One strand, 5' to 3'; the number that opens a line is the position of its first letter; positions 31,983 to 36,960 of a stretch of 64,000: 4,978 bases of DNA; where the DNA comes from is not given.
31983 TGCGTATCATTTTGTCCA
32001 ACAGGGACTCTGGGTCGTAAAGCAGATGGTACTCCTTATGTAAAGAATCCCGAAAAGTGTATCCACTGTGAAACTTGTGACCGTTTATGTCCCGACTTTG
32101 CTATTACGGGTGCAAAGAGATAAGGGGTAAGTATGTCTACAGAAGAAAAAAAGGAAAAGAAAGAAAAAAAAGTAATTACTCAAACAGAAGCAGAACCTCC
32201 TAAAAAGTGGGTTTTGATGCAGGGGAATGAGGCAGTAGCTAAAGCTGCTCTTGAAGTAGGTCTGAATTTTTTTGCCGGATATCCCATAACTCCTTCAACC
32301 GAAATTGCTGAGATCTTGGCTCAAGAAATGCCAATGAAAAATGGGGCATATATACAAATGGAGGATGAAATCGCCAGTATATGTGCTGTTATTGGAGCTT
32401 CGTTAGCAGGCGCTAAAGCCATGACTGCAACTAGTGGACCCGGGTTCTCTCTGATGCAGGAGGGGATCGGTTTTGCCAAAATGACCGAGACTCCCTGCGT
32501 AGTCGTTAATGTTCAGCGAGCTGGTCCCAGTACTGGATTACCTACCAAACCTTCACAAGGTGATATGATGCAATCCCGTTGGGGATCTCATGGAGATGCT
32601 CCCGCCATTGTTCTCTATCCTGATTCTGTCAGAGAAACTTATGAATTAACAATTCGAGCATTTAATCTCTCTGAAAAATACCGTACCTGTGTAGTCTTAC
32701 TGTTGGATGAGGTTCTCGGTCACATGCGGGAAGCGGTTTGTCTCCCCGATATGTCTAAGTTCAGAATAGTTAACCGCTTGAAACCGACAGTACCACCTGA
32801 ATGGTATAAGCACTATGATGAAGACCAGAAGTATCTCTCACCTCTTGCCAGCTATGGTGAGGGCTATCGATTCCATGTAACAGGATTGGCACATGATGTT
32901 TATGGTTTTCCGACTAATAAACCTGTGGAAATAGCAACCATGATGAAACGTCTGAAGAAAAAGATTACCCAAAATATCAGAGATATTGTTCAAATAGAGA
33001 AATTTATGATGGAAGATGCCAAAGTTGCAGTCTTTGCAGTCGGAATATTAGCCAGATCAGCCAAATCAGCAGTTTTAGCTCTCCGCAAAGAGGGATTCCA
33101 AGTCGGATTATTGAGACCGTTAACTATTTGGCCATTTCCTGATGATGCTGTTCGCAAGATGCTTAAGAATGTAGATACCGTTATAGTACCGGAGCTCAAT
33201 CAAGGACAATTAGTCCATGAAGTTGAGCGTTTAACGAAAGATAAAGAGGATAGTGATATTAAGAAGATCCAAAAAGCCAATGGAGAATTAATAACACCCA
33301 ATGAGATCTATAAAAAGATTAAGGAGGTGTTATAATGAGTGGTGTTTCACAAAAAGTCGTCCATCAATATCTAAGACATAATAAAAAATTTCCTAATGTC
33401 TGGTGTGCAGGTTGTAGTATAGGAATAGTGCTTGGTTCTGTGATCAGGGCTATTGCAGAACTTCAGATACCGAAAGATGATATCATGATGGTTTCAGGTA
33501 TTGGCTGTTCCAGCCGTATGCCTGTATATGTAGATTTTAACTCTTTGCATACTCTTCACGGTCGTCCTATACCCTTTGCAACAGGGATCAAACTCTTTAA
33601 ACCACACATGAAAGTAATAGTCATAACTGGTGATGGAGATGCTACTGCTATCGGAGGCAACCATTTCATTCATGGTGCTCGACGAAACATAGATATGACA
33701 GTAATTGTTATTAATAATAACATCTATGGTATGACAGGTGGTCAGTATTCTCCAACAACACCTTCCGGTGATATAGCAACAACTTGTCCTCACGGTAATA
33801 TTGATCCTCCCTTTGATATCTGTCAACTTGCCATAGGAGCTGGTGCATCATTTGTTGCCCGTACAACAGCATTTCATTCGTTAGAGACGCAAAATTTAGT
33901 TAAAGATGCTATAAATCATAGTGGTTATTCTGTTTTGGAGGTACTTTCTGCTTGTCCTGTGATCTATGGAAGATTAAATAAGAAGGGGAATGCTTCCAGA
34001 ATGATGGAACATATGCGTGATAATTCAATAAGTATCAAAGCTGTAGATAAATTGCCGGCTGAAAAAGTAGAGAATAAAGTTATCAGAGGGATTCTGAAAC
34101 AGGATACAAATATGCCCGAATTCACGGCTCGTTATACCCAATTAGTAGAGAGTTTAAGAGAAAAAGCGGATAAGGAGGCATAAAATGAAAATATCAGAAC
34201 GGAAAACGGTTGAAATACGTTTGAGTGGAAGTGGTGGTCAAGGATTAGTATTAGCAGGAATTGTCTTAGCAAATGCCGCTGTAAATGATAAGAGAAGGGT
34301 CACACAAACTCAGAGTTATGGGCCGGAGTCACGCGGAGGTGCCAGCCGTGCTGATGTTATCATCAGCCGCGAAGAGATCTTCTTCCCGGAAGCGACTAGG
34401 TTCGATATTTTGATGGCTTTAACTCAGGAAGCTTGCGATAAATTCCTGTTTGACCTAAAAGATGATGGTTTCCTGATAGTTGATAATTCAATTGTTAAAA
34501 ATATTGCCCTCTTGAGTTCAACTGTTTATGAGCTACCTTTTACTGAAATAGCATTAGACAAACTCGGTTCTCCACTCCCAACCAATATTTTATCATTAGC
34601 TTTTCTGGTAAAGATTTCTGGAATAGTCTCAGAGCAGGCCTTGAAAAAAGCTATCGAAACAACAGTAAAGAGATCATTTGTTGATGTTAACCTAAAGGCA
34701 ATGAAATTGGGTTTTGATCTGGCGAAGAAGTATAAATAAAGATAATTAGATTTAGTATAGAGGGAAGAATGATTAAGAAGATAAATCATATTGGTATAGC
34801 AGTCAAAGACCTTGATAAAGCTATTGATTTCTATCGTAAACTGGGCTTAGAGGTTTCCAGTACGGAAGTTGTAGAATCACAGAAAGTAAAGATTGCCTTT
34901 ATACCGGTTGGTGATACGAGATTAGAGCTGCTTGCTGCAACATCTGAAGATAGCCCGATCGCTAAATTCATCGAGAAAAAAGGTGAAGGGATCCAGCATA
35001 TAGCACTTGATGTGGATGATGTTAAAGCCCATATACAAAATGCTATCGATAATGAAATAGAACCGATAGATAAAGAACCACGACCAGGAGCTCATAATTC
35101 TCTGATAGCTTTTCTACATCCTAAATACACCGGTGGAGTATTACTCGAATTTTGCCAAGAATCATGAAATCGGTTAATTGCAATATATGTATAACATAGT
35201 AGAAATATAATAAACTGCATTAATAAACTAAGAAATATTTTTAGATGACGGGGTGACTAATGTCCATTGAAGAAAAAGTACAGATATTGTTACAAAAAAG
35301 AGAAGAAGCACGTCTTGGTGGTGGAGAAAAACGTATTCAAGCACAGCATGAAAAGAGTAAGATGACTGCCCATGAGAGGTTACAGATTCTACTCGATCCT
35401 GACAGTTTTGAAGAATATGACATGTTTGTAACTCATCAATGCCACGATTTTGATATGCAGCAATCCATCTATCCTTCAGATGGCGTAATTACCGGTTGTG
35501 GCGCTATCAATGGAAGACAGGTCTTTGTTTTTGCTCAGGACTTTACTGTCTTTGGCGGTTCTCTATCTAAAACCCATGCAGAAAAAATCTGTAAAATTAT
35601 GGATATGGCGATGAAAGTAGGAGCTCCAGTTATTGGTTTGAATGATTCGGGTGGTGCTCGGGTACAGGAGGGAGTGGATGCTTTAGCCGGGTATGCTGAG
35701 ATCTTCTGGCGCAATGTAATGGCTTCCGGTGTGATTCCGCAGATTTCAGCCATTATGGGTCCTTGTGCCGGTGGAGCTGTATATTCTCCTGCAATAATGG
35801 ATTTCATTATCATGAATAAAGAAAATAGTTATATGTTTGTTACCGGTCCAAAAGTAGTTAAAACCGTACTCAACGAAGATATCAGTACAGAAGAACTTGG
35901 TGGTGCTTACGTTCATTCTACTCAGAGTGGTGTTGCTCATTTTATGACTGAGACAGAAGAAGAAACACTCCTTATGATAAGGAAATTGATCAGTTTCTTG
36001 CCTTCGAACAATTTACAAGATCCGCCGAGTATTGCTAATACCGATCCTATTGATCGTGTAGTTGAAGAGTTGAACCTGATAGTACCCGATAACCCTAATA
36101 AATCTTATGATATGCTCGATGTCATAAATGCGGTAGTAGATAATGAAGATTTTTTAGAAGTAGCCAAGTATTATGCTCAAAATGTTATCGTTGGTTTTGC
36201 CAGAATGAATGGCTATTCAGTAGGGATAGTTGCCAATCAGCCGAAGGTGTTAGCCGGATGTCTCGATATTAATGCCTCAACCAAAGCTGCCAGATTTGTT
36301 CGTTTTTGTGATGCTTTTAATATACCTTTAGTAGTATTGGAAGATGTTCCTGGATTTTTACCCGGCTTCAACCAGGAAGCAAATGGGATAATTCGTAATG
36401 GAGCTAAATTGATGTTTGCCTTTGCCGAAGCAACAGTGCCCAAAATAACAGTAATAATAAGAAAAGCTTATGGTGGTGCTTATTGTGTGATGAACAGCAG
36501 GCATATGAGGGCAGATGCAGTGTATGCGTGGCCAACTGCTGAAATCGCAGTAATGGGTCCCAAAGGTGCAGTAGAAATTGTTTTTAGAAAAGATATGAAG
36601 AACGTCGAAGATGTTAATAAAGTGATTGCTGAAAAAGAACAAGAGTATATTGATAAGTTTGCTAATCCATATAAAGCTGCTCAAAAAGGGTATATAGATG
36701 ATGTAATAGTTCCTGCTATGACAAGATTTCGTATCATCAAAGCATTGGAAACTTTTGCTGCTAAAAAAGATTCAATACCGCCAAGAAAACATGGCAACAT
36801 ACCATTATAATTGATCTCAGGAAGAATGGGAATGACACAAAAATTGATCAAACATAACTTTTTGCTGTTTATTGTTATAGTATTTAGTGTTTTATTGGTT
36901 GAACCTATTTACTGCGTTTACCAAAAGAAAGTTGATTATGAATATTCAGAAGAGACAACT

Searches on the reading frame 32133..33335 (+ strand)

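Call 25: search_protein_families(library=ncbifam, proteins=[window:32133-33335:+], max_evalue=0.001)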
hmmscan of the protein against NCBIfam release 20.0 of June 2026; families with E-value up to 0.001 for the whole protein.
window:32133-33335:+ (400 aa): 13 families
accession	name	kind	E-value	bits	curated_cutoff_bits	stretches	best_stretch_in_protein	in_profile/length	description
NF006412.0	PRK08659.1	equivalog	2e-168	560.4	411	1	25-399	4-376/378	2-oxoacid:acceptor oxidoreductase subunit alpha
NF007206.0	PRK09627.1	equivalog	1.5e-126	422.3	579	1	27-399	4-375/375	2-oxoglutarate synthase subunit alpha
TIGR03710.1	OAFO_sf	subfamily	7.3e-118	394.6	482.75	1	8-396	175-561/561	2-oxoacid:acceptor oxidoreductase subunit alpha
NF005507.0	PRK07119.1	subfamily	6.2e-92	308.1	399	2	25-210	3-188/352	3-methyl-2-oxobutanoate dehydrogenase subunit VorB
NF041170.1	Oxoac_fdxalpha_Archa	equivalog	3.5e-81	273.4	800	1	9-400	218-623/636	2-oxoacid:ferredoxin oxidoreductase subunit alpha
NF040682.1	PorA_Arch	equivalog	2.3e-36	125.5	550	1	26-372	3-342/387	pyruvate synthase subunit PorA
NF007201.0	PRK09622.1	equivalog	2.8e-30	105.6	590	2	29-187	13-167/405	2-oxoacid:ferredoxin oxidoreductase subunit alpha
NF006232.0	PRK08366.1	equivalog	3.1e-29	101.8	646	1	22-356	5-324/394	2-ketoisovalerate ferredoxin oxidoreductase subunit alpha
NF006233.0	PRK08367.1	equivalog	7.9e-26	90.8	625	1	28-354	6-320/394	pyruvate ferredoxin oxidoreductase subunit alpha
TIGR03336.1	IOR_alpha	equivalog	1.6e-25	89.5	650.9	2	28-214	4-184/595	indolepyruvate ferredoxin oxidoreductase subunit alpha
NF045764.1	PhenlGlyoxDHPadG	equivalog_domain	2.2e-24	85.7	700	1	26-352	2-324/398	NADH-dependent phenylglyoxylate dehydrogenase subunit alpha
NF045791.1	OxalOxredalpha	equivalog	1.8e-13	50.3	500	2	288-352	254-318/395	oxalate oxidoreductase subunit alpha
TIGR02176.1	pyruv_ox_red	equivalog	8.2e-06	23.9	911.35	1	28-151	3-132/1167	pyruvate:ferredoxin (flavodoxin) oxidoreductase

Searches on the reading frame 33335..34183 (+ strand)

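Call 25: search_protein_families(library=ncbifam, proteins=[window:33335-34183:+], max_evalue=0.001)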
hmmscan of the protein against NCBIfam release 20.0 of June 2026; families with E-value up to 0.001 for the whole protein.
window:33335-34183:+ (282 aa): 23 families
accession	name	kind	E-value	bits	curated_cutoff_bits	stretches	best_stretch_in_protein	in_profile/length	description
NF007207.0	PRK09628.1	equivalog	1.5e-92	310.1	364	1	10-279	6-274/277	2-oxoglutarate ferredoxin oxidoreductase subunit beta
TIGR02177.1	PorB_KorB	subfamily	1.6e-67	228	261.9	1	22-231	2-210/286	2-oxoacid:acceptor oxidoreductase, beta subunit, pyruvate/2-ketoisovalerate family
NF008820.0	PRK11866.1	equivalog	2.1e-65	221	402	1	16-216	11-209/287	2-oxoacid ferredoxin oxidoreductase subunit beta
NF041171.1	Oxoac_fdxbeta_Archa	equivalog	1.9e-62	211.3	423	1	22-231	4-212/296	2-oxoacid:ferredoxin oxidoreductase subunit beta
NF008821.0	PRK11869.1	equivalog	1.5e-57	194.7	438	1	20-216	13-208/286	2-oxoacid ferredoxin oxidoreductase subunit beta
NF008818.0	PRK11864.1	subfamily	3.1e-14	52.8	405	1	21-210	18-211/300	3-methyl-2-oxobutanoate dehydrogenase subunit beta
NF008819.1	PRK11865.1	equivalog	5.3e-13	48.8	405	1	23-212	20-217/300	pyruvate synthase subunit PorB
TIGR03336.1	IOR_alpha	equivalog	7.9e-13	47.6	650.9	1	19-217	354-541/595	indolepyruvate ferredoxin oxidoreductase subunit alpha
NF045792.1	OxalOxredbeta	equivalog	1.7e-10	40.4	590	1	92-209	102-227/311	oxalate oxidoreductase subunit beta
TIGR02176.1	pyruv_ox_red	equivalog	1.9e-08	32.7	911.35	1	94-207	956-1070/1167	pyruvate:ferredoxin (flavodoxin) oxidoreductase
NF004813.0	PRK06163.1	equivalog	2.6e-08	33.8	240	1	76-149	60-133/202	hypothetical protein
NF005485.1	PRK07092.1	equivalog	1.7e-07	30.5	493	1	78-204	401-517/523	benzoylformate decarboxylase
NF045766.1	PhenlGlyoxDHPadI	equivalog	3.1e-07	29.5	700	1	71-211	207-358/443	NADH-dependent phenylglyoxylate dehydrogenase subunit beta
TIGR03846.1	sulfopy_beta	equivalog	3.7e-07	30.2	221.5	1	75-148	44-117/182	sulfopyruvate decarboxylase subunit beta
NF004772.0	PRK06112.1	subfamily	1.4e-06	26.9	673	1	76-157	440-518/578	acetolactate synthase catalytic subunit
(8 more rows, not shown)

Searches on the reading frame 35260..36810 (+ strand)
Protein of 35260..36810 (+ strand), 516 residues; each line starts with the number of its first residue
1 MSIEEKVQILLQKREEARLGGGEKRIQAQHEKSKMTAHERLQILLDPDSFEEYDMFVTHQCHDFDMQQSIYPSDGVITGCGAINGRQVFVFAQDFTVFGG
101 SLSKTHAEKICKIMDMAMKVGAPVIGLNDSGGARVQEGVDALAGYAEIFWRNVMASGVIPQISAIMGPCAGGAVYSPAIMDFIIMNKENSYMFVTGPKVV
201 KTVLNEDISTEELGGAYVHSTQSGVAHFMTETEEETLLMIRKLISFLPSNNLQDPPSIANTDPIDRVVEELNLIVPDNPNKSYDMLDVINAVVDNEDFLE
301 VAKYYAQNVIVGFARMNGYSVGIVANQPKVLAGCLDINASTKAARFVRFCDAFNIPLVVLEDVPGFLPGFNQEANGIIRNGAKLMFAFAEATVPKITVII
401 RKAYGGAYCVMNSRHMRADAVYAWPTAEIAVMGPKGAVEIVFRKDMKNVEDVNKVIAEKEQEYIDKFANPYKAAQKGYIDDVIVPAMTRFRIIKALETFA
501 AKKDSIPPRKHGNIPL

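Call 25: search_protein_families(library=ncbifam, proteins=[window:35260-36810:+], max_evalue=0.001)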
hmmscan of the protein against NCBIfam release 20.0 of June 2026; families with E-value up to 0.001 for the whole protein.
window:35260-36810:+ (516 aa): 9 families
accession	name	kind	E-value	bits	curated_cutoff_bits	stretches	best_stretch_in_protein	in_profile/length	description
TIGR01117.1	mmdA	subfamily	3.7e-244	811.2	998.8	1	5-516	1-512/512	methylmalonyl-CoA decarboxylase subunit alpha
TIGR03133.1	malonate_beta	equivalog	9.1e-20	71.1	278.15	1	35-203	6-182/274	biotin-independent malonate decarboxylase subunit beta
NF005530.0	PRK07189.1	equivalog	1.4e-19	70.4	228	1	33-202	14-191/303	biotin-independent malonate decarboxylase subunit beta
TIGR00515.1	accD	equivalog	8.8e-19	67.9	317.45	1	33-209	55-244/285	acetyl-CoA carboxylase, carboxyltransferase subunit beta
NF041504.1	AccA_sub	subfamily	5.2e-16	58.8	300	2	308-454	40-189/257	carboxyltransferase subunit alpha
NF004344.0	PRK05724.1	equivalog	3e-13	49.7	357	1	338-450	135-243/319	acetyl-CoA carboxylase carboxyltransferase subunit alpha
TIGR00513.1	accA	equivalog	1e-12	48.1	319.3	1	285-466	72-263/321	acetyl-CoA carboxylase carboxyl transferase subunit alpha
NF008971.0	PRK12319.1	equivalog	5.5e-10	39.3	406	1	309-458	45-200/256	acetyl-CoA carboxylase carboxyl transferase subunit alpha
TIGR03134.1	malonate_gamma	equivalog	1e-08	35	237.15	1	287-452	4-179/258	biotin-independent malonate decarboxylase subunit gamma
